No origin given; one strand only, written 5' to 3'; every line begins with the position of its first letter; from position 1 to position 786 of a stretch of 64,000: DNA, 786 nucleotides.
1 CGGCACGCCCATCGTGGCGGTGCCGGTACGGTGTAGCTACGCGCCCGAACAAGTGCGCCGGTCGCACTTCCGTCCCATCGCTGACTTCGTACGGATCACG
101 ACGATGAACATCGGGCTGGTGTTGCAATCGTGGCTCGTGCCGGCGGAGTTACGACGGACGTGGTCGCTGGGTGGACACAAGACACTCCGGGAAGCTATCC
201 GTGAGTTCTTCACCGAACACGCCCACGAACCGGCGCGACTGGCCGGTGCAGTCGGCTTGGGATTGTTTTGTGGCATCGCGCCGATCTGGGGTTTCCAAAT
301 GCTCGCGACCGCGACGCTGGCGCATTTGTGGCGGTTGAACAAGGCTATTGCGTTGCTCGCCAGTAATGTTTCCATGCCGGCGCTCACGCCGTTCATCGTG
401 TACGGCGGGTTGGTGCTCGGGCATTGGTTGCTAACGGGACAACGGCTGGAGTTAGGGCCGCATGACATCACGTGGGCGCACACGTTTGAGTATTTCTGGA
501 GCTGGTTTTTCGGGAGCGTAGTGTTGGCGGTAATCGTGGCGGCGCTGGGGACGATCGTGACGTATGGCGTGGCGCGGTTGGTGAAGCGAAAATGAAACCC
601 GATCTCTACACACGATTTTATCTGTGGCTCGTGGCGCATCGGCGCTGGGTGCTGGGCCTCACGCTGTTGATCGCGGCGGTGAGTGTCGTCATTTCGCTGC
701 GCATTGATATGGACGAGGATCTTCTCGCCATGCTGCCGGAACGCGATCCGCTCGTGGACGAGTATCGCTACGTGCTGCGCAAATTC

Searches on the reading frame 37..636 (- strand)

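Call 55: search_protein_families(library=padloc, alignment_id=A5, max_evalue=1e-8)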
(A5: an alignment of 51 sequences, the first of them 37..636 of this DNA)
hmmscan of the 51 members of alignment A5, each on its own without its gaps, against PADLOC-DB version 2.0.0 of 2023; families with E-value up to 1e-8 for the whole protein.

A. member 1, window:37-636:- (199 aa): 0 families

B. families by the number of members that match (of 51 scanned): 72 families (the first 25 are shown)
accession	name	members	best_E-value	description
PDLC04134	mad2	3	6.9e-53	mads_2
PDLC03624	REase_MTase_IIG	2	1e-29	Type IIG restriction enzyme-methyltransferase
PDLC03038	MTase_I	2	6.3e-24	Type I methyltransferase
PDLC03030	MTase_I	1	3.5e-130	Type I methyltransferase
PDLC03018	MTase_I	1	6.1e-78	Type I methyltransferase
PDLC03318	MTase_II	1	5.5e-72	Type II methyltransferase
PDLC03034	MTase_I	1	1e-62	Type I methyltransferase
PDLC03218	MTase_II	1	6.2e-60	Type II methyltransferase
PDLC03021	MTase_I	1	6.6e-52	Type I methyltransferase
PDLC03026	MTase_I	1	2.2e-41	Type I methyltransferase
PDLC03317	MTase_II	1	1.8e-33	Type II methyltransferase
PDLC03357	MTase_II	1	9e-32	Type II methyltransferase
PDLC03025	MTase_I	1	9.8e-30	Type I methyltransferase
PDLC03100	Specificity_I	1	9.4e-29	Type I specificity subunit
PDLC03031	MTase_I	1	2.5e-26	Type I methyltransferase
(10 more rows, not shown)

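Call 56: search_protein_families(library=pfam, alignment_id=A5, max_evalue=1e-8)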
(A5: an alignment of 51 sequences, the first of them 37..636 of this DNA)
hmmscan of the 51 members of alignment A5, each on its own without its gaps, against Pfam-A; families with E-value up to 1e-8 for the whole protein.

A. member 1, window:37-636:- (199 aa): 0 families

B. families by the number of members that match (of 51 scanned): 64 families (the first 25 are shown)
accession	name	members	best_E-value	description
PF13649.12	Methyltransf_25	3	9.9e-15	Methyltransferase domain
PF13646.12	HEAT_2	2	3.9e-48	HEAT repeats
PF00109.32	ketoacyl-synt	2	2e-40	Beta-ketoacyl synthase, N-terminal domain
PF02801.28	Ketoacyl-synt_C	2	1.6e-33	Beta-ketoacyl synthase, C-terminal domain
PF04820.20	Trp_halogenase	2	7.2e-27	Tryptophan halogenase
PF01494.25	FAD_binding_3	2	1.2e-18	FAD binding domain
PF01553.26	Acyltransferase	2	1.6e-18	Acyltransferase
PF08242.18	Methyltransf_12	2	6e-14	Methyltransferase domain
PF01266.30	DAO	2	6.8e-13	FAD dependent oxidoreductase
PF08241.18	Methyltransf_11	2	2.7e-12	Methyltransferase domain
PF00464.25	SHMT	1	8.8e-171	Serine hydroxymethyltransferase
PF00171.27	Aldedh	1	1.9e-160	Aldehyde dehydrogenase family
PF00221.24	Lyase_aromatic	1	2.5e-160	Aromatic amino acid lyase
PF02781.21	G6PD_C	1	5e-130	Glucose-6-phosphate dehydrogenase, C-terminal domain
PF00202.27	Aminotran_3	1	6.5e-126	Aminotransferase class-III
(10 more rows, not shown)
